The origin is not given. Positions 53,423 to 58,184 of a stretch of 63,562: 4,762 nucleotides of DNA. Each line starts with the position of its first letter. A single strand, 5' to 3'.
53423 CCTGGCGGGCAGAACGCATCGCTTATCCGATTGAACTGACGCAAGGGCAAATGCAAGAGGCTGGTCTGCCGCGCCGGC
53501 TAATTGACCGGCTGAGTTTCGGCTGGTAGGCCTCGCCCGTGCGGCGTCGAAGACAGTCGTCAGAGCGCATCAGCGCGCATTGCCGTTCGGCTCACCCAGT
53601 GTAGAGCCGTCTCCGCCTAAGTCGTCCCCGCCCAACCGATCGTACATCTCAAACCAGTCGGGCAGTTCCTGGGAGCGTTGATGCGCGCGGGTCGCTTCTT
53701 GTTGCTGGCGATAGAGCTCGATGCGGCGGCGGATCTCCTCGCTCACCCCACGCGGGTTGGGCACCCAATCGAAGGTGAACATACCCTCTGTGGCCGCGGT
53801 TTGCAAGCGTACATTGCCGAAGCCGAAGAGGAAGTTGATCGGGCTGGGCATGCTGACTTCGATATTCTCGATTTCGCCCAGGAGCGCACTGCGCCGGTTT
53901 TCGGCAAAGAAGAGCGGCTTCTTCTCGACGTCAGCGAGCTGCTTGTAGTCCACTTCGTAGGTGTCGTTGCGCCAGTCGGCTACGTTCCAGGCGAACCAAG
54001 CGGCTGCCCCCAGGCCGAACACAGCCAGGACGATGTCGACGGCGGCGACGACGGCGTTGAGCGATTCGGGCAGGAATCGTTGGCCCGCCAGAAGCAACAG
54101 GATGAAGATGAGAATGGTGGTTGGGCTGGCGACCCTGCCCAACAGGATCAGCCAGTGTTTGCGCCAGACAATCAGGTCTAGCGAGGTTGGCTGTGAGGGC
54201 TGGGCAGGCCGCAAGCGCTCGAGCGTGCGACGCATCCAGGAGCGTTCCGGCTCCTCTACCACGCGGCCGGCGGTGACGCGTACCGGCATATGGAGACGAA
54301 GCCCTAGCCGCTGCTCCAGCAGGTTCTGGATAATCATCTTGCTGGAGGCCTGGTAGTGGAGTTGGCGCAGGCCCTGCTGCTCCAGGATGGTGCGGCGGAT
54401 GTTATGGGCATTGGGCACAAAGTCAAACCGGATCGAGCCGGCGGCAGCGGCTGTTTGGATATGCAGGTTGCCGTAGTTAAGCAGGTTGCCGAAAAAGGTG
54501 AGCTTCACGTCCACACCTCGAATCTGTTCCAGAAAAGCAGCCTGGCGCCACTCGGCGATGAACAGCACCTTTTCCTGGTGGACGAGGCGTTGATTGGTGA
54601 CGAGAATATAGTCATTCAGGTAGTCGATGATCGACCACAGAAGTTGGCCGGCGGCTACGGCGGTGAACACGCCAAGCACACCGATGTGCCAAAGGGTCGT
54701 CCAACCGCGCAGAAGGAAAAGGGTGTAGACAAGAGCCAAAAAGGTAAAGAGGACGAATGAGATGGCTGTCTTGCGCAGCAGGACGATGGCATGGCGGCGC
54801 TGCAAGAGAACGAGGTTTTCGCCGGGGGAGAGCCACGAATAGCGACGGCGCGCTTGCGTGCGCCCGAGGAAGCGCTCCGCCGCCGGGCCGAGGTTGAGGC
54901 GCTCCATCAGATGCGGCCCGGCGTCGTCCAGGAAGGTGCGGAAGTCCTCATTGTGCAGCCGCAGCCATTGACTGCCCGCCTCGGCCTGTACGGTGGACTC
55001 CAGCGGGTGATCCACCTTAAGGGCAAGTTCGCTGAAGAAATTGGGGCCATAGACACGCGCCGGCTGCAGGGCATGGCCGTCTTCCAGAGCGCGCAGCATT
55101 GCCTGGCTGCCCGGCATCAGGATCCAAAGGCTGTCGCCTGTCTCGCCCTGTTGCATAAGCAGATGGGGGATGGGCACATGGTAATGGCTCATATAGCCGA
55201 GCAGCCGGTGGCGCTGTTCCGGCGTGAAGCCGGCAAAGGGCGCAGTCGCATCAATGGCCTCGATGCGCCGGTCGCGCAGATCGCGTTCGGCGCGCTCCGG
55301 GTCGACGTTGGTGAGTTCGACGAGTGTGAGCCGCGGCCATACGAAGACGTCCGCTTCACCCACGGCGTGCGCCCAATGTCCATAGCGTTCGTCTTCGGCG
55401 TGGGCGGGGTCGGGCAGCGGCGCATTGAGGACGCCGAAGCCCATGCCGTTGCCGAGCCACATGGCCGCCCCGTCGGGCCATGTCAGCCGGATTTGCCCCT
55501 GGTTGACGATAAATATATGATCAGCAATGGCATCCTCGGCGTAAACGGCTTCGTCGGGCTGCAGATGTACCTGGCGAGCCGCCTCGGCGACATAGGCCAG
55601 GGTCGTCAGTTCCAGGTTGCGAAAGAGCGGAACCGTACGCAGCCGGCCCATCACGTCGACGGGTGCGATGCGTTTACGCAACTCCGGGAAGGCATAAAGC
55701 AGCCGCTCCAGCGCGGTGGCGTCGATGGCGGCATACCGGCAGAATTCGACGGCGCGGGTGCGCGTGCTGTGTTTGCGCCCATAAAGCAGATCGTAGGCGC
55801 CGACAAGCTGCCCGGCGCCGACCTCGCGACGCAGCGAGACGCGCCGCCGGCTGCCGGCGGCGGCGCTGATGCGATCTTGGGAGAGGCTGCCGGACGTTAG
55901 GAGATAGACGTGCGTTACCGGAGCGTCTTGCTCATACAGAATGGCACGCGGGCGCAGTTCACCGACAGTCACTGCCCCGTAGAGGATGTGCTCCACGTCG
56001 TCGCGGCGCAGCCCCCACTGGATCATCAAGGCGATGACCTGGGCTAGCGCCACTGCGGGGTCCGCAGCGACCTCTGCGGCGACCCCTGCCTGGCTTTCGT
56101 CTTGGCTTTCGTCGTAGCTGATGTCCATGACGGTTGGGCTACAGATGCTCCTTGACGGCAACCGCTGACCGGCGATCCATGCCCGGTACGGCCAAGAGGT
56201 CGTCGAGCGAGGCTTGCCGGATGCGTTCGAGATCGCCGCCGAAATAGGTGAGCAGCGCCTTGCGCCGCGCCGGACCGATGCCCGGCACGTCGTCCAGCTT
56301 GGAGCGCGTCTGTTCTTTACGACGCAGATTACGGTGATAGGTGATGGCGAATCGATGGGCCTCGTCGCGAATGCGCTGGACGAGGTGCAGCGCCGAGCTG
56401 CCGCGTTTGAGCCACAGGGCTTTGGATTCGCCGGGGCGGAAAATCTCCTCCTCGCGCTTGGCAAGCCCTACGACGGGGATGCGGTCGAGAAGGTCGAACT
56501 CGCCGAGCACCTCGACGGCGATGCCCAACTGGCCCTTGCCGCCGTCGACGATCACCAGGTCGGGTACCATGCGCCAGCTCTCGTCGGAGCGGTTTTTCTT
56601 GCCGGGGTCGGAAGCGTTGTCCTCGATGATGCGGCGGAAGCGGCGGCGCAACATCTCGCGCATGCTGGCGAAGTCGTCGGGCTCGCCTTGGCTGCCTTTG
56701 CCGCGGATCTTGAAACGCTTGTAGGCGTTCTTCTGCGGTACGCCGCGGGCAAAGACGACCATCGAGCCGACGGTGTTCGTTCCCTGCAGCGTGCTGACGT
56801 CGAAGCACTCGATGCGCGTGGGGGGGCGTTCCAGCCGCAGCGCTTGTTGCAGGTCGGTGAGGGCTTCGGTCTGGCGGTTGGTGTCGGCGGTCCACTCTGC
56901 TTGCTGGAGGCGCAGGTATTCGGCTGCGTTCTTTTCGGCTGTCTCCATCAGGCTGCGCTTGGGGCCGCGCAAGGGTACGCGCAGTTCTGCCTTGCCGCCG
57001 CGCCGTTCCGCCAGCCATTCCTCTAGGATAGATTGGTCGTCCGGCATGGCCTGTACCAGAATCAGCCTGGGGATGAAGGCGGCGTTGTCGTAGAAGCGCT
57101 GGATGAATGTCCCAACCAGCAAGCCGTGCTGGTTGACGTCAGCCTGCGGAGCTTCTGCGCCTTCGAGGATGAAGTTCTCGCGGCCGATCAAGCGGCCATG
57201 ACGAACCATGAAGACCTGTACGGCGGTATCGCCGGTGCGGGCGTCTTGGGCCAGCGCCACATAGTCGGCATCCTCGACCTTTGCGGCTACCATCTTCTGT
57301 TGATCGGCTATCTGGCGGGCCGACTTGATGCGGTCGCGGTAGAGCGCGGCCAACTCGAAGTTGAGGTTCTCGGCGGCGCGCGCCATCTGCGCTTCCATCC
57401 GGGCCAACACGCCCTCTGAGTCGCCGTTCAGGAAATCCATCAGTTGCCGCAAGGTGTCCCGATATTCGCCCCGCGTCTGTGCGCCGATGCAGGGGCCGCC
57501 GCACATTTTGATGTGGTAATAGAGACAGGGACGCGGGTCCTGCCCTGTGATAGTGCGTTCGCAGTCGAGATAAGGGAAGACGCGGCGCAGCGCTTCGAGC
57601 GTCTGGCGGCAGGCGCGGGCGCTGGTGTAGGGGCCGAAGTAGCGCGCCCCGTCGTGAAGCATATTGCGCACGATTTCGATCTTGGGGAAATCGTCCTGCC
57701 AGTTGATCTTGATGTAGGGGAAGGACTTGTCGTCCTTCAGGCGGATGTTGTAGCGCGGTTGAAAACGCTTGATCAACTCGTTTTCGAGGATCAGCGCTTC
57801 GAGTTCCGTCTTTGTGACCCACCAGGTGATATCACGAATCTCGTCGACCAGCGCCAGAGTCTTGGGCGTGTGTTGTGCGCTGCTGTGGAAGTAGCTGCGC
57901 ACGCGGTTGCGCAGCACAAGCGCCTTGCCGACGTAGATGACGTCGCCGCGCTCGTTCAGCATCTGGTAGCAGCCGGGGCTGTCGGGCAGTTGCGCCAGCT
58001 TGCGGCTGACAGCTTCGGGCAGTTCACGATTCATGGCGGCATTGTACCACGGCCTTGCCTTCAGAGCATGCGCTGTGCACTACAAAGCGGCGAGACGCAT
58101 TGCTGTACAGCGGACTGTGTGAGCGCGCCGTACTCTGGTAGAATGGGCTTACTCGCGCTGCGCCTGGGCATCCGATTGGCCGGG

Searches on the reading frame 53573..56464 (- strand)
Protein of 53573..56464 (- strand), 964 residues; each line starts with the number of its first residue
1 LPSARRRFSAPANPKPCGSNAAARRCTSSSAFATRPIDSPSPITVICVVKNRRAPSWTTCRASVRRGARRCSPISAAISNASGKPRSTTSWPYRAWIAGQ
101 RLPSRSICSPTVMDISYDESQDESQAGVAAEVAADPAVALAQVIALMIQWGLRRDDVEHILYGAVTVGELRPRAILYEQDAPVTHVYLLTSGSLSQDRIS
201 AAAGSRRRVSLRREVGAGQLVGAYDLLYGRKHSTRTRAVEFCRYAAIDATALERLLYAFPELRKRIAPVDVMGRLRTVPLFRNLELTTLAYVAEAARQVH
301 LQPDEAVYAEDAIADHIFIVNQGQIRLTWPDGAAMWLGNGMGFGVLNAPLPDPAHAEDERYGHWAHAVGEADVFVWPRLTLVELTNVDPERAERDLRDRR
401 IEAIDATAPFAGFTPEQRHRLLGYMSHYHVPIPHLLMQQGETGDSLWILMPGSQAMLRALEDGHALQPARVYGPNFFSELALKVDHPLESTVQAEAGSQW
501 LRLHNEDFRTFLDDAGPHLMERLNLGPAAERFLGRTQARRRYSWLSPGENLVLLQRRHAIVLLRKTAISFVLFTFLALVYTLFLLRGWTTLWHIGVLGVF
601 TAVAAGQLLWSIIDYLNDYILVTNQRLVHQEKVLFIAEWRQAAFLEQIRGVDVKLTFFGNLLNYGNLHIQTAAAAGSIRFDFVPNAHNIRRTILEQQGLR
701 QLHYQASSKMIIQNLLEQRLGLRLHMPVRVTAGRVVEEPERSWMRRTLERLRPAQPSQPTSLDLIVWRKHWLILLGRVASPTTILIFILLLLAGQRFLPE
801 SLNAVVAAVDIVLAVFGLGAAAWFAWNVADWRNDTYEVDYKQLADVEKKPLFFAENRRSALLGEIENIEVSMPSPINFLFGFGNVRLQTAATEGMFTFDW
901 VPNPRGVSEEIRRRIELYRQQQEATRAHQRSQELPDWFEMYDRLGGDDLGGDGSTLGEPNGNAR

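Call 69: search_protein_families(library=pfam, proteins=[window:53573-56464:-], max_evalue=0.00001)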
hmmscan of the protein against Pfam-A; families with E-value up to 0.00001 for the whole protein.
window:53573-56464:- (964 aa): 2 families
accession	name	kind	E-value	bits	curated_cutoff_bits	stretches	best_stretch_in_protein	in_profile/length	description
PF00027.35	cNMP_binding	-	1e-22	80.4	27.5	2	169-256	3-86/89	Cyclic nucleotide-binding domain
PF03703.20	bPH_2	-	2.1e-06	28.3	22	0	623-693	9-78/78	Bacterial PH domain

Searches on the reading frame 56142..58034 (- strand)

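Call 69: search_protein_families(library=pfam, proteins=[window:56142-58034:-], max_evalue=0.00001)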
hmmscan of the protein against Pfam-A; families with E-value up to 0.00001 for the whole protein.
window:56142-58034:- (631 aa): 6 families
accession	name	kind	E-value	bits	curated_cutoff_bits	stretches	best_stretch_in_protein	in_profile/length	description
PF08459.17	UvrC_RNaseH_dom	-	2.2e-53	180.8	22.3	1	396-564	1-159/159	UvrC RNAse H endonuclease domain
PF22920.2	UvrC_RNaseH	-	8.9e-32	109.9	24.3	1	255-375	1-114/116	UvrC Ribonuclease H-like domain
PF02151.25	UVR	-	7.6e-09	35.5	21.5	1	209-241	3-35/36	UvrB/uvrC motif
PF01541.30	GIY-YIG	-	1e-08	35.7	22.6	1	20-96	2-78/78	GIY-YIG catalytic domain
PF14520.12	HHH_5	-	3.3e-08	34.3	27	1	579-630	3-54/57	Helix-hairpin-helix domain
PF00633.29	HHH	-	1.7e-06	28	24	0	602-618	2-18/30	Helix-hairpin-helix motif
